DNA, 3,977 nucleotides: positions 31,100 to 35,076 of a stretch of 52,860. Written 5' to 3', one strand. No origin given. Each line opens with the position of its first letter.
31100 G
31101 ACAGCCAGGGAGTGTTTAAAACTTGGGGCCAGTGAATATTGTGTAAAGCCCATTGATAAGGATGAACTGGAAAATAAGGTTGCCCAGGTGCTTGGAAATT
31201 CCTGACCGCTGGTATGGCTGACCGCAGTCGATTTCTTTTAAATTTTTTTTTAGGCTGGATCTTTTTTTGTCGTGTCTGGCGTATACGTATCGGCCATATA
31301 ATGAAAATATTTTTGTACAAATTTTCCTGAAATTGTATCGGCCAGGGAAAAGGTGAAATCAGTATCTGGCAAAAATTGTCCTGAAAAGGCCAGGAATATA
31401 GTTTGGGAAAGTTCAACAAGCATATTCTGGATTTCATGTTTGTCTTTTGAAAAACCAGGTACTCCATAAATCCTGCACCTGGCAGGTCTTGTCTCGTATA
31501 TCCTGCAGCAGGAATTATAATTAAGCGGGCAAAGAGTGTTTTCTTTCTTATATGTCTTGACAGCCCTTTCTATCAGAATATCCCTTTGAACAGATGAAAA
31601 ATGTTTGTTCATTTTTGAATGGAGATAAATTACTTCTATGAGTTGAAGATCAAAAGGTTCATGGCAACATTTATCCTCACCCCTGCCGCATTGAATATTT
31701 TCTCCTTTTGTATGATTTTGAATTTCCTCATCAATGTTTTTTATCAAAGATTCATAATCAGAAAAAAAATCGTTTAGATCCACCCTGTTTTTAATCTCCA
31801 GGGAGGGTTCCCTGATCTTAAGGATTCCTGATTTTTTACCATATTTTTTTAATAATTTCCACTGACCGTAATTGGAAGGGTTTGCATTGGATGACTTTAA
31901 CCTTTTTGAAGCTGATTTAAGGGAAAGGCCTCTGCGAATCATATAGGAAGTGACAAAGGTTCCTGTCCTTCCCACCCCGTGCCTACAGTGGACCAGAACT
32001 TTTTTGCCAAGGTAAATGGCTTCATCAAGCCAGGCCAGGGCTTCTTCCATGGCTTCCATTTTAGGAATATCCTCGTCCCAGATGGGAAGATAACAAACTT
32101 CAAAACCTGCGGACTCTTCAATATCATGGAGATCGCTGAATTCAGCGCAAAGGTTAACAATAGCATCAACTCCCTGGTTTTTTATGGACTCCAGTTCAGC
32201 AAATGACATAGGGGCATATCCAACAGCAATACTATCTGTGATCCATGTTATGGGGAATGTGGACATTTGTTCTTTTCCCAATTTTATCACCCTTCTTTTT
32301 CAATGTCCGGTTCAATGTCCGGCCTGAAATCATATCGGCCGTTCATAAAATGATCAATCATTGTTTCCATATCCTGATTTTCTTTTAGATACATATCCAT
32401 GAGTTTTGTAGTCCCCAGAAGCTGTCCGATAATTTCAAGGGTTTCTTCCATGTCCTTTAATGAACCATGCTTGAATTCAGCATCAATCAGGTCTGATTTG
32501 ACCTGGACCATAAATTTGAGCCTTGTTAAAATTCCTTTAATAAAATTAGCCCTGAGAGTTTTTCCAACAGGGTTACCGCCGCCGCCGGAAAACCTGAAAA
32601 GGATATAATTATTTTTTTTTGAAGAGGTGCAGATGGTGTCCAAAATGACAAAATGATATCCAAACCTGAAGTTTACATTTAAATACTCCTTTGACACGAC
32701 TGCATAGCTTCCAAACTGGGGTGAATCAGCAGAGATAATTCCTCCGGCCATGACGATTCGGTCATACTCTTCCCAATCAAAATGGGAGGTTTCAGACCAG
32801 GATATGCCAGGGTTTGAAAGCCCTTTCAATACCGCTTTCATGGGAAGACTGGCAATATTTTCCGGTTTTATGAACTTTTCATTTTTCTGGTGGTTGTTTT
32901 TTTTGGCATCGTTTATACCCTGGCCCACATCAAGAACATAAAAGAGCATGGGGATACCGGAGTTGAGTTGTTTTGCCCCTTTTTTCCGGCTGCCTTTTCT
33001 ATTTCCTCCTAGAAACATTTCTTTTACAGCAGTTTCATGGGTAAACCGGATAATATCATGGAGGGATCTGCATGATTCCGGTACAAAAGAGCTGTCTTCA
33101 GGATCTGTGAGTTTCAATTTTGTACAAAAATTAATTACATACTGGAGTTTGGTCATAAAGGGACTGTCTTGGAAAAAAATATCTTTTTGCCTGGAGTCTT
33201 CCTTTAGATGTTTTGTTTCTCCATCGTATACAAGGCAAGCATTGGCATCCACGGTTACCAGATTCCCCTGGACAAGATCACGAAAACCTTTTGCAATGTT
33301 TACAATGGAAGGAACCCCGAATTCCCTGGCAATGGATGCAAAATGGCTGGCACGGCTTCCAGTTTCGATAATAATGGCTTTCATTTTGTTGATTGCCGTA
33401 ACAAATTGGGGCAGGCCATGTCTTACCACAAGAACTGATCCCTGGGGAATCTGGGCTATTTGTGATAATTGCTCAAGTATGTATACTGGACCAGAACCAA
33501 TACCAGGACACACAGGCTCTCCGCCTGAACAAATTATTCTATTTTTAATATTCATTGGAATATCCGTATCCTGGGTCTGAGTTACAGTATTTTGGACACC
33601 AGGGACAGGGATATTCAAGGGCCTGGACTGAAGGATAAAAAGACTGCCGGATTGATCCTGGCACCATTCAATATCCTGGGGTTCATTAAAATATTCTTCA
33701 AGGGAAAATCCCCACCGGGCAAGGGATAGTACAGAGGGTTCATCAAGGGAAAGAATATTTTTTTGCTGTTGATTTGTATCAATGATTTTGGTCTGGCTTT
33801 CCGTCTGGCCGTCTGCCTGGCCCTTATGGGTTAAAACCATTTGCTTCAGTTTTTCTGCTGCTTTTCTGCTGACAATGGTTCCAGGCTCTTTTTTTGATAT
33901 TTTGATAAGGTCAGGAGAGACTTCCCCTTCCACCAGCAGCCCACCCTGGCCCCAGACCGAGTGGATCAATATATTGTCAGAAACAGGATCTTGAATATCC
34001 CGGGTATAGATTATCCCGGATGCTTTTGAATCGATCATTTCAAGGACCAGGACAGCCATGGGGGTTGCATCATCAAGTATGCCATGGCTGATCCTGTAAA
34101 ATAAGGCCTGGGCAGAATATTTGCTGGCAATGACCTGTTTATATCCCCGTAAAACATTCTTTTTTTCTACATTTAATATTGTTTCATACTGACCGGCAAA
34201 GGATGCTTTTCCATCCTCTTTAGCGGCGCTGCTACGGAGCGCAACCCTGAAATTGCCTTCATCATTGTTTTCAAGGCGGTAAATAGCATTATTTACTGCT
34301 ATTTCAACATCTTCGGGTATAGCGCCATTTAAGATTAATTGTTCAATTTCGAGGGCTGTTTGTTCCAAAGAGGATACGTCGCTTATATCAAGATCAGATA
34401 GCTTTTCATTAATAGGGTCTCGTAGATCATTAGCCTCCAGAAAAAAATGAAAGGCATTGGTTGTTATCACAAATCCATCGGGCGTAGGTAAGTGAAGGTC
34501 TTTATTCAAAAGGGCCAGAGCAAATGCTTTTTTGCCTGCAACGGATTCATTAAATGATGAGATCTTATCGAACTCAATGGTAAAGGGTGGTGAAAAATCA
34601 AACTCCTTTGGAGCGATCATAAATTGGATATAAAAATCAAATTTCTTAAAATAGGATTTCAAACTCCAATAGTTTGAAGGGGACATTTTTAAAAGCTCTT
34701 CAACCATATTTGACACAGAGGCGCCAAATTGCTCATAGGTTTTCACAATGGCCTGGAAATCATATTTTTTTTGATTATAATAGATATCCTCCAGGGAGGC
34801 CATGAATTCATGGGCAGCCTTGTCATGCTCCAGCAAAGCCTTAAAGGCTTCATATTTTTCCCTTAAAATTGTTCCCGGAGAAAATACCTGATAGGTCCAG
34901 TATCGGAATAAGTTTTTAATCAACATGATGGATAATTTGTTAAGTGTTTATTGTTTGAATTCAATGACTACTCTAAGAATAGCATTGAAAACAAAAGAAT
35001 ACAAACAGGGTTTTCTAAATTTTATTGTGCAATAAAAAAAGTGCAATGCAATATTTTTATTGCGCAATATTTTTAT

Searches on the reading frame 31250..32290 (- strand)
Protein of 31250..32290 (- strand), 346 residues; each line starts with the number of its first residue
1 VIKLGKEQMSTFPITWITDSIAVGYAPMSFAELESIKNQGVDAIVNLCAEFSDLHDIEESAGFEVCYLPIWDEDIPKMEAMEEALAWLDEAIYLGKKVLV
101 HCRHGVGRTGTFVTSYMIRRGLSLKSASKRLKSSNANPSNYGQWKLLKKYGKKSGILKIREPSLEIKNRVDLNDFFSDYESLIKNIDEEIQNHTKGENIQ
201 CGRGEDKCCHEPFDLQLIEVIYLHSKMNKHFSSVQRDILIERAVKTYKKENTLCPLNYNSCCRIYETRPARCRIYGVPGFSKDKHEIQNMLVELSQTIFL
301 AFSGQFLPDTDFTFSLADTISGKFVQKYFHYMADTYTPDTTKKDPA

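Call 23: search_protein_families(library=pfam, proteins=[window:31250-32290:-], max_evalue=0.001)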
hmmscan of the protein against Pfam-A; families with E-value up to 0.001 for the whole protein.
window:31250-32290:- (346 aa): 5 families
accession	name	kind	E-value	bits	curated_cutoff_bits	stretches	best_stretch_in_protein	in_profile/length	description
PF22785.1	Tc-R-P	-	9.9e-17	61.9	27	1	32-121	15-105/106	Polymorphic toxin system, DSP-PTPase phosphatase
PF00782.25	DSPc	-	4.5e-13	49.6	33.5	1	33-152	11-132/133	Dual specificity phosphatase, catalytic domain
PF22784.1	PTP-SAK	-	4.2e-11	43.6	27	1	21-137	12-126/153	Swiss Army Knife protein, DSP-PTPase phosphatase domain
PF22741.1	PTP-NADK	-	9.7e-09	35.3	27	1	38-137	46-151/163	DSP-PTPase phosphatase fused to NAD+ Kinase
PF00102.32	Y_phosphatase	-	0.00015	21.9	20.9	1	95-120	169-194/234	Protein-tyrosine phosphatase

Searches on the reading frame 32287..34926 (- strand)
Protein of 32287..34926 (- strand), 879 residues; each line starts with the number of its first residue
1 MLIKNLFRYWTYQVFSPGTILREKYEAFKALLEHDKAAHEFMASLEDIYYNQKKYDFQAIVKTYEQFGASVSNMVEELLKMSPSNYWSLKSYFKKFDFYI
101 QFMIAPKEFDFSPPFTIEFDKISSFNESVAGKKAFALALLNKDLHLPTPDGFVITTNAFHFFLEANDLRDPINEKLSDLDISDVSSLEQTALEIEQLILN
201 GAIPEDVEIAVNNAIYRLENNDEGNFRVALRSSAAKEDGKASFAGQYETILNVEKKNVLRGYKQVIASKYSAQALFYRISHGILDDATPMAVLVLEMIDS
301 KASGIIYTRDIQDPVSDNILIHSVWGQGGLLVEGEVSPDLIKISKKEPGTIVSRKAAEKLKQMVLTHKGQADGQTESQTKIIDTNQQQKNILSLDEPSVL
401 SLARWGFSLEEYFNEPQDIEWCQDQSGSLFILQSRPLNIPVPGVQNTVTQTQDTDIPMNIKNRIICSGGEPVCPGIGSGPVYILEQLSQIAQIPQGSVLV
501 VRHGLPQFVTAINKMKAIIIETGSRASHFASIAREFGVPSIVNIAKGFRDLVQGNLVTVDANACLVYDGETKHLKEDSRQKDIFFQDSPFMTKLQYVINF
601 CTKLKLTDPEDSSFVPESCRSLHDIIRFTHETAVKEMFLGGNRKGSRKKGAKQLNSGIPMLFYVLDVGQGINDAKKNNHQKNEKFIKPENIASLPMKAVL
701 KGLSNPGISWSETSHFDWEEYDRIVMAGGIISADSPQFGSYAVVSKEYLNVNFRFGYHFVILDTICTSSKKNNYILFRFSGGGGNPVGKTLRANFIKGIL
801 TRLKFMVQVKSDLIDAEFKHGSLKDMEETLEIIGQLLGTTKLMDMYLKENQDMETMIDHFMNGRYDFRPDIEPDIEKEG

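Call 23: search_protein_families(library=pfam, proteins=[window:32287-34926:-], max_evalue=0.001)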
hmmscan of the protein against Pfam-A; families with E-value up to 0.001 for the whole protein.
window:32287-34926:- (879 aa): 2 families
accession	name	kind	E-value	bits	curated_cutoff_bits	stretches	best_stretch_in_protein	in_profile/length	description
PF01326.24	PPDK_N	-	4e-79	266.7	27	1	129-438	3-310/328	Pyruvate phosphate dikinase, AMP/ATP-binding domain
PF00391.29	PEP-utilizers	-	2.4e-16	59.5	23.1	1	493-562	1-70/72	PEP-utilising enzyme, mobile domain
